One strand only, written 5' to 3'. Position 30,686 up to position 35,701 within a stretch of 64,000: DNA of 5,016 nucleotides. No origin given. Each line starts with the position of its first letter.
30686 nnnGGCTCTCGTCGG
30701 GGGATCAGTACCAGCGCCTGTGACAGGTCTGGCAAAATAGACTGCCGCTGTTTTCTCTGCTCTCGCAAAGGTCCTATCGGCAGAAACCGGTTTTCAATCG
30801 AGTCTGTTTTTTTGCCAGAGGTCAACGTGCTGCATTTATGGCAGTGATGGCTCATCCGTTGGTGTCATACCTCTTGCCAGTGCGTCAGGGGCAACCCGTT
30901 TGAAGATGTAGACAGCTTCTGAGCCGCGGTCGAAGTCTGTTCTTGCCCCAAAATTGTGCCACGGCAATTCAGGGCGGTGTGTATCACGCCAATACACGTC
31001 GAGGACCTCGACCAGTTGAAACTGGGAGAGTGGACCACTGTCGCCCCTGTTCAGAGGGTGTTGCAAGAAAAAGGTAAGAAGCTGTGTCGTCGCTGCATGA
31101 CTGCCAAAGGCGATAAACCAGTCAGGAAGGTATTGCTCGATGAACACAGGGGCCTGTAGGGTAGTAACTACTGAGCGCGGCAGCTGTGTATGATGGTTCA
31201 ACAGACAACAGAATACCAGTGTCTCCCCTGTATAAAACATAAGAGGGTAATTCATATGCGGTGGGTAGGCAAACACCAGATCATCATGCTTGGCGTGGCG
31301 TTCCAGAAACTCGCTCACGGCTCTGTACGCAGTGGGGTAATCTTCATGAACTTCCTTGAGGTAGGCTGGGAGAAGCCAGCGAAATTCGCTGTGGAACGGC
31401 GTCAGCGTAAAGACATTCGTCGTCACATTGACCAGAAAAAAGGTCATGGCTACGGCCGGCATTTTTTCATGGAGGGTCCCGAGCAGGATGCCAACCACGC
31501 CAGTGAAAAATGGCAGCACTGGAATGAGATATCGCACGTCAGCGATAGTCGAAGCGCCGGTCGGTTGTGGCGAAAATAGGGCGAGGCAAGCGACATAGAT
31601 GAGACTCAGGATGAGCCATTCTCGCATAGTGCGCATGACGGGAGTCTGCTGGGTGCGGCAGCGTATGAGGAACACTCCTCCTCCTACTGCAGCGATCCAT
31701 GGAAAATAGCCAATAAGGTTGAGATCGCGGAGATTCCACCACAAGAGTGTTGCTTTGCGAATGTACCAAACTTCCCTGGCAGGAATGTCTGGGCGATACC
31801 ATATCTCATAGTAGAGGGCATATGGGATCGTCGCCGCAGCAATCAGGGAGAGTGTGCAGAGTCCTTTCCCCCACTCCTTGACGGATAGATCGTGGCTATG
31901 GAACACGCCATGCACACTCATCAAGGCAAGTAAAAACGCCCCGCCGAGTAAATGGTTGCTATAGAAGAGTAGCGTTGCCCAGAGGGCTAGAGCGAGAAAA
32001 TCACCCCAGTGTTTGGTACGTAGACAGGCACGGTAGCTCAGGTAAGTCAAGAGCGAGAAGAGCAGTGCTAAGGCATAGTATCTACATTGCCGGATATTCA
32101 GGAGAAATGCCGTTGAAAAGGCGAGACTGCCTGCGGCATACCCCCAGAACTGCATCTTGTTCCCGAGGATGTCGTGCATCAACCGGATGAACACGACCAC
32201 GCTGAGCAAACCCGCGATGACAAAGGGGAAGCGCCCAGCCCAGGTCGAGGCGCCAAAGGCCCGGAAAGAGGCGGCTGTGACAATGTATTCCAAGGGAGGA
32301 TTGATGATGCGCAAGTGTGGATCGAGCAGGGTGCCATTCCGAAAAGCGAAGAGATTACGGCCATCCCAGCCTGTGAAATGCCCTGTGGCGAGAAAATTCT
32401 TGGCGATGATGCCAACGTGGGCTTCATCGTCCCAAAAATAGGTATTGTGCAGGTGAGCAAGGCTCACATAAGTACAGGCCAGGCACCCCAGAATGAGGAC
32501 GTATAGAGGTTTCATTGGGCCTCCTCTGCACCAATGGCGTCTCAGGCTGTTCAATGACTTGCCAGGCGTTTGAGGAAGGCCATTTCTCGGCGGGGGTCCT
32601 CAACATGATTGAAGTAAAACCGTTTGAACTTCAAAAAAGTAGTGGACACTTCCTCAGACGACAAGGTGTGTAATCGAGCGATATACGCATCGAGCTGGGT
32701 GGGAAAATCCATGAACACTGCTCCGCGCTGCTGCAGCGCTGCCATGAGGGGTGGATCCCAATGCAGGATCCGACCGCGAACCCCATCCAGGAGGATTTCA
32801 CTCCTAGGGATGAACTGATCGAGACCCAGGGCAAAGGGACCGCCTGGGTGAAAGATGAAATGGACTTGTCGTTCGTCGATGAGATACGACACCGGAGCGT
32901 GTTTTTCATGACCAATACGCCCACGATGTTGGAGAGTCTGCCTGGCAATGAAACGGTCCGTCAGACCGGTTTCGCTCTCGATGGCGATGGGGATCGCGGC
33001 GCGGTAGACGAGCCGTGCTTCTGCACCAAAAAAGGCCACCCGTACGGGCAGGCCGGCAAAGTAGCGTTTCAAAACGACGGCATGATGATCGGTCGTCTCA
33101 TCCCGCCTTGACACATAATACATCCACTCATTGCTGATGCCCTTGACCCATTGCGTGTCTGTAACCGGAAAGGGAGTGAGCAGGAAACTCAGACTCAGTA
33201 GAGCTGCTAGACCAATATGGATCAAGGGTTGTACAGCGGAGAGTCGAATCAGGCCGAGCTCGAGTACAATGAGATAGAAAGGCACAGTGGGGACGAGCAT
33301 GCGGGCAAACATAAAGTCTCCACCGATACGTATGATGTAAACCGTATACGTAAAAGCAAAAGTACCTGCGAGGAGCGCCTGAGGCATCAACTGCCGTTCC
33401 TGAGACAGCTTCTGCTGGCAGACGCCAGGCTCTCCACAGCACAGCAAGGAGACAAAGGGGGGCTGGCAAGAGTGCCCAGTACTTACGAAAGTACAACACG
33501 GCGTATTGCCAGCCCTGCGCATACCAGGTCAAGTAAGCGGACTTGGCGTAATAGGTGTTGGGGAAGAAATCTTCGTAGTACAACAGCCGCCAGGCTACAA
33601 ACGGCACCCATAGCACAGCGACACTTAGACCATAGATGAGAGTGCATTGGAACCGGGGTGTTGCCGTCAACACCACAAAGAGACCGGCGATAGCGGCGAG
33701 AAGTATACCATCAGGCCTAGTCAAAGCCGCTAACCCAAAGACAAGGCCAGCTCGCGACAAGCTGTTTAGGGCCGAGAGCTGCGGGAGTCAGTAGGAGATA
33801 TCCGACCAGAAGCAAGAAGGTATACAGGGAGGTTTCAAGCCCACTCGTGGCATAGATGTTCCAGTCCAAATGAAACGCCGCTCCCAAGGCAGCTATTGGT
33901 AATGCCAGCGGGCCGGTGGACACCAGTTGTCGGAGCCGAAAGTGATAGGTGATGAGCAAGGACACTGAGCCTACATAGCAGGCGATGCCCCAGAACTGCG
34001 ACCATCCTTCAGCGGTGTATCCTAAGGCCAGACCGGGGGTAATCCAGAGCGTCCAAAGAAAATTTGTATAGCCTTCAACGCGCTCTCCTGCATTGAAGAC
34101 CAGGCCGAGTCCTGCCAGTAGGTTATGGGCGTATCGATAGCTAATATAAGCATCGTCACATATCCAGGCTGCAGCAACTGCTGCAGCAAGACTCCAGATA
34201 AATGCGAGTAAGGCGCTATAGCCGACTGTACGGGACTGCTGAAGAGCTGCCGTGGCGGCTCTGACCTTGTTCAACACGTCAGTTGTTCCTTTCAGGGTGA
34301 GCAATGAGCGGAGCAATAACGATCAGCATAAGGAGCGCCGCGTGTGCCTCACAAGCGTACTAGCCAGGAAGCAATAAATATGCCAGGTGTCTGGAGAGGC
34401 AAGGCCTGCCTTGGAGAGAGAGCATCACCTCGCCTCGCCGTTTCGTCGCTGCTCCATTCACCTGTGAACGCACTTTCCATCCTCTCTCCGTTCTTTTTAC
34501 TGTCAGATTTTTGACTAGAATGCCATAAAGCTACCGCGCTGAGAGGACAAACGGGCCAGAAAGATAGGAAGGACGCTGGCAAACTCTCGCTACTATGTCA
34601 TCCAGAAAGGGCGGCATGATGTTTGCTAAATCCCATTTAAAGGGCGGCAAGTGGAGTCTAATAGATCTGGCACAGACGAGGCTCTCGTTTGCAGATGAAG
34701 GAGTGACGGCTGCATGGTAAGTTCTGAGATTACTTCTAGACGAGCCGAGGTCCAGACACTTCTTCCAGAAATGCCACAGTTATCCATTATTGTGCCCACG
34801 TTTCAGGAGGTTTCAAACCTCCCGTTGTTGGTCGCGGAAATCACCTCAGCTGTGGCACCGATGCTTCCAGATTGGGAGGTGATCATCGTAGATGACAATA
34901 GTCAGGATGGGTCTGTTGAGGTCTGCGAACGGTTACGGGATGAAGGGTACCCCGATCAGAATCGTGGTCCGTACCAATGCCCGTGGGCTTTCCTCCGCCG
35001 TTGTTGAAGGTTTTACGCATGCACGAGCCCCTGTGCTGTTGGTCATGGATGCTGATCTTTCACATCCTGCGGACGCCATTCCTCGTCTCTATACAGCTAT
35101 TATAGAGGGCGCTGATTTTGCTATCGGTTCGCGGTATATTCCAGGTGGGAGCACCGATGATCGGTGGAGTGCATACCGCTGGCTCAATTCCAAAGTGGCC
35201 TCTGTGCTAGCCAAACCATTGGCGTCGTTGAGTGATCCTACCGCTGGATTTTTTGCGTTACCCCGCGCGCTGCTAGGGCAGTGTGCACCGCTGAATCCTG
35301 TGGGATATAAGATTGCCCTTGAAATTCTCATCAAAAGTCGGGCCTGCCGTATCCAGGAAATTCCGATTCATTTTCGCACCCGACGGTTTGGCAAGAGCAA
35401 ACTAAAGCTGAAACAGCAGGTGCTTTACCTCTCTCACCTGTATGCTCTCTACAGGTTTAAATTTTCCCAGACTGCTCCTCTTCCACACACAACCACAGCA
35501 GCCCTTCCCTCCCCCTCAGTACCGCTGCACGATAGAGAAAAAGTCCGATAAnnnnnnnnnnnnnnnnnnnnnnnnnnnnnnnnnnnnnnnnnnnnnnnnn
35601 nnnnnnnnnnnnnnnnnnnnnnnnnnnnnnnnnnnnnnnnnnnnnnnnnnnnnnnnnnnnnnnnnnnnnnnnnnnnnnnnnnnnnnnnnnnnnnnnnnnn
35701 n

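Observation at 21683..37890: Pilus-bracketed island encoding a candidate bacterial TMTC-type protein O-glycosylation (O-mannosylation-like) system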

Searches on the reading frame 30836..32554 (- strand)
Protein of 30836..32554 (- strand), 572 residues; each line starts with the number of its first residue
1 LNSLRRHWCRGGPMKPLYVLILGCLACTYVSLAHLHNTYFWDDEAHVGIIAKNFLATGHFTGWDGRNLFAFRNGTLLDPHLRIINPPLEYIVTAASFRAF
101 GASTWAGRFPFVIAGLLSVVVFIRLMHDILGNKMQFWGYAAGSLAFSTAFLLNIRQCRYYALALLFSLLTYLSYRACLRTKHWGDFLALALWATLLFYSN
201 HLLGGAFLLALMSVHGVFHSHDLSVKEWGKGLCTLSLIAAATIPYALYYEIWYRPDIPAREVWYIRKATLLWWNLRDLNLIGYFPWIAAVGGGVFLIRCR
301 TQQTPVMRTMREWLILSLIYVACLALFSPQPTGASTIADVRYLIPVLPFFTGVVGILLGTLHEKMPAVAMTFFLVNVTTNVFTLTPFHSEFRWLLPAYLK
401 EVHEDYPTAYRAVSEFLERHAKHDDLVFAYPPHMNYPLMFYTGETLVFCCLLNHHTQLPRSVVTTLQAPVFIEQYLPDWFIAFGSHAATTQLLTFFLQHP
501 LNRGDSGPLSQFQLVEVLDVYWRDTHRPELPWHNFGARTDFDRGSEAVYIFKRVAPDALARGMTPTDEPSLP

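Call 4: search_protein_families(library=pfam, proteins=[window:30836-32554:-], max_evalue=0.01)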
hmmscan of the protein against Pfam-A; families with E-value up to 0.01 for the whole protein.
window:30836-32554:- (572 aa): 1 family
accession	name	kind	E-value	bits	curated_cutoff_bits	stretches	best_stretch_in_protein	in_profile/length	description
PF13231.12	PMT_2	-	0.00046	20.9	26.1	1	86-204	3-119/160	Dolichyl-phosphate-mannose-protein mannosyltransferase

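Call 6: search_protein_families(library=ncbifam, proteins=[window:30836-32554:-], max_evalue=0.1)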
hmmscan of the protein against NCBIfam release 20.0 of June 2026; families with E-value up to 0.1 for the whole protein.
window:30836-32554:- (572 aa): 0 families

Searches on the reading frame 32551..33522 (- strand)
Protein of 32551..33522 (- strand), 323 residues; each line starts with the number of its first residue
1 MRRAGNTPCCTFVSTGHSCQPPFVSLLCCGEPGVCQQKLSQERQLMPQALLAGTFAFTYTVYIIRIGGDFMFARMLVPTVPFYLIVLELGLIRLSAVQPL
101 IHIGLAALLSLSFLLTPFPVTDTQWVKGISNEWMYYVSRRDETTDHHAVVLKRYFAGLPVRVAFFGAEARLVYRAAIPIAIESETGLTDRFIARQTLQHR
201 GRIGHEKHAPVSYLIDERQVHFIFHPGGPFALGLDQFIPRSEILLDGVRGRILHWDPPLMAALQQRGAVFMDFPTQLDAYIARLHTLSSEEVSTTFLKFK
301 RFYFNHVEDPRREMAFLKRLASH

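Call 6: search_protein_families(library=ncbifam, proteins=[window:32551-33522:-], max_evalue=0.1)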
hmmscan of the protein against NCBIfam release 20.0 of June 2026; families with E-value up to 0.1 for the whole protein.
window:32551-33522:- (323 aa): 1 family
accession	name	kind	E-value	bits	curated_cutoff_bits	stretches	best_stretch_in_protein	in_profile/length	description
NF041481.1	beta_arabfuran_tase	equivalog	0.052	11.6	1050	0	58-92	330-362/633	terminal beta-(1->2)-arabinofuranosyltransferase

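Call 7: search_protein_families(library=pfam, proteins=[window:32551-33522:-], max_evalue=10)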
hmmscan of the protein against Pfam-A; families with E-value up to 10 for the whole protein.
window:32551-33522:- (323 aa): 1 family
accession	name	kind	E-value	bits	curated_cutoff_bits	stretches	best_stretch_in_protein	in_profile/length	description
PF09737.14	Det1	-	0.03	13.8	25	1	190-237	353-400/412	De-etiolated protein 1 Det1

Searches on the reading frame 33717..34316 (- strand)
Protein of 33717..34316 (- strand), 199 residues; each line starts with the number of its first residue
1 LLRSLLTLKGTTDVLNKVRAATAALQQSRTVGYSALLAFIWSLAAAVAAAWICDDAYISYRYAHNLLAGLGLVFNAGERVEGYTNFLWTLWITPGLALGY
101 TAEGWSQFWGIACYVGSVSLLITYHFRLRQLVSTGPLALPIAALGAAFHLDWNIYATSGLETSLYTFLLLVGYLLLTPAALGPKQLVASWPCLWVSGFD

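Call 6: search_protein_families(library=ncbifam, proteins=[window:33717-34316:-], max_evalue=0.1)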
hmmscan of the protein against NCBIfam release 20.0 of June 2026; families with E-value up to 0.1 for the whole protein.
window:33717-34316:- (199 aa): 1 family
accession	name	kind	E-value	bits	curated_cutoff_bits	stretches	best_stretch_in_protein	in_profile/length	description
NF041481.1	beta_arabfuran_tase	equivalog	1.9e-09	36.2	1050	1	46-170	21-150/633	terminal beta-(1->2)-arabinofuranosyltransferase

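Call 7: search_protein_families(library=pfam, proteins=[window:33717-34316:-], max_evalue=10)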
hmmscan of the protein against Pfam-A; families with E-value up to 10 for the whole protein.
window:33717-34316:- (199 aa): 1 family
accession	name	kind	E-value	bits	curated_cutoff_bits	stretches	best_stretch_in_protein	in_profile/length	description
PF16080.10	Phage_holin_2_3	-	1.8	9.1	28.8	1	95-129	15-48/56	Bacteriophage holin family HP1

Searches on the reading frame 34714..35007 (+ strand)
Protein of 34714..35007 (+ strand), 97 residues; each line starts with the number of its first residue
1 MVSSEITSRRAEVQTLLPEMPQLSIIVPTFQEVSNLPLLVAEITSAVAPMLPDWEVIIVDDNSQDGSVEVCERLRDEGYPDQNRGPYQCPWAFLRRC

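Call 7: search_protein_families(library=pfam, proteins=[window:34714-35007:+], max_evalue=10)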
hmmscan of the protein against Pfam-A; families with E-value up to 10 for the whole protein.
window:34714-35007:+ (97 aa): 2 families
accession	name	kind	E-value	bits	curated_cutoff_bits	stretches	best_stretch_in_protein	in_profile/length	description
PF00535.33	Glycos_transf_2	-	5.3e-11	43.2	23.3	1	24-78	1-51/168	Glycosyl transferase family 2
PF13641.12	Glyco_tranf_2_3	-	0.0091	16.5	27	1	21-76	1-53/230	Glycosyltransferase like family 2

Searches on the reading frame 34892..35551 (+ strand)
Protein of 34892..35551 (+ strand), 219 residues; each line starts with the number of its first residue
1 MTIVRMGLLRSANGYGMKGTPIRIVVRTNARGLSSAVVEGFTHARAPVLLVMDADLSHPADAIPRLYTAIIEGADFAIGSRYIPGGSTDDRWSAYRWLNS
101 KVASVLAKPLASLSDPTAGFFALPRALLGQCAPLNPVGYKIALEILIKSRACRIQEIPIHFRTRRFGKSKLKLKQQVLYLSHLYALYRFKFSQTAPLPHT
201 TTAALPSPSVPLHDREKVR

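Call 4: search_protein_families(library=pfam, proteins=[window:34892-35551:+], max_evalue=0.01)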
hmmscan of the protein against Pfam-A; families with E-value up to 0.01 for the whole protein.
window:34892-35551:+ (219 aa): 1 family
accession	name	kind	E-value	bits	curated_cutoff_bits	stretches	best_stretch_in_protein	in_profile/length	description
PF00535.33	Glycos_transf_2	-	3.2e-16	60.1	23.3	1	18-126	51-162/168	Glycosyl transferase family 2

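Call 6: search_protein_families(library=ncbifam, proteins=[window:34892-35551:+], max_evalue=0.1)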
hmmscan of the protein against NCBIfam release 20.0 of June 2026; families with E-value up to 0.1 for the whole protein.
window:34892-35551:+ (219 aa): 4 families
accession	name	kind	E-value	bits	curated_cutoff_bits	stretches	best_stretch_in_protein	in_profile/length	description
NF041391.1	DPhHxTase_Halo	equivalog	1.4e-10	40.5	375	1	25-171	48-192/213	dolichyl-phosphate hexose transferase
NF007986.1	PRK10714.1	equivalog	2e-09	36.9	529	1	25-177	70-216/316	undecaprenyl-phosphate 4-deoxy-4-formamido-L-arabinose transferase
TIGR04182.1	glyco_TIGR04182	equivalog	7.1e-07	28.9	325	1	25-172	52-202/293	S-layer glycoprotein N-glycosyltransferase AglJ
NF047588.1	GlcsyltransPgfSStrep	equivalog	7e-06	25.5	500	1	30-94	70-134/308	glycosyltransferase PgfS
